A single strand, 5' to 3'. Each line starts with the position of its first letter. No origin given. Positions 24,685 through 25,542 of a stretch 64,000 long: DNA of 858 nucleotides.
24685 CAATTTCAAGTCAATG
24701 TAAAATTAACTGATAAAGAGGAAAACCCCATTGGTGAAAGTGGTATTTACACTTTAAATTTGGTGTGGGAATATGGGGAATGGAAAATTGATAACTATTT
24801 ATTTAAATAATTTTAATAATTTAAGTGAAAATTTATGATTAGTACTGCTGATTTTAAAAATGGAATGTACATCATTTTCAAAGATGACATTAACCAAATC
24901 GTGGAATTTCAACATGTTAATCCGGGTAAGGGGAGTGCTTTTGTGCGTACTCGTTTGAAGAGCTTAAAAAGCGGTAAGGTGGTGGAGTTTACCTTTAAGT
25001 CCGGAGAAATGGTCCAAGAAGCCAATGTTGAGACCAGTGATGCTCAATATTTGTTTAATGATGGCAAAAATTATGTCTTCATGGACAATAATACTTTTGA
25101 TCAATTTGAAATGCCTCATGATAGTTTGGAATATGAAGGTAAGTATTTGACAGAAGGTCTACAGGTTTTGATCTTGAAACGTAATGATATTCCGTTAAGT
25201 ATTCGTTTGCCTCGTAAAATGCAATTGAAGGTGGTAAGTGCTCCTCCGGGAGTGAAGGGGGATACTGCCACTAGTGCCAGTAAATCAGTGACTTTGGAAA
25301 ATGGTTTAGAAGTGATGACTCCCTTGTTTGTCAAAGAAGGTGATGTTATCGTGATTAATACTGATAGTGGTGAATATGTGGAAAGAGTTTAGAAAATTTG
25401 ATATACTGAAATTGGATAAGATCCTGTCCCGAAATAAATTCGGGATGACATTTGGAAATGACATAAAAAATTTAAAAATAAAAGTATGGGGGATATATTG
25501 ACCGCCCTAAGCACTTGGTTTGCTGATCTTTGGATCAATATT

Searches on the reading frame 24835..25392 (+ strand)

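Call 86: search_protein_families(library=pfam, proteins=[window:24835-25392:+], max_evalue=0.0001)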
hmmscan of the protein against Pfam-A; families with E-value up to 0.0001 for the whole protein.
window:24835-25392:+ (185 aa): 3 families
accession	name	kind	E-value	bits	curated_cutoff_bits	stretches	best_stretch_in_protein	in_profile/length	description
PF09285.17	Elong-fact-P_C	-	8.6e-24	83.4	25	1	130-184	2-56/56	Elongation factor P, C-terminal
PF08207.18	EFP_N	-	1.9e-22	79.5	23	1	3-60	1-58/58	Elongation factor P (EF-P) KOW-like domain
PF01132.26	EFP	-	2.3e-17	63.1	27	1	69-120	2-53/54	Elongation factor P (EF-P) OB domain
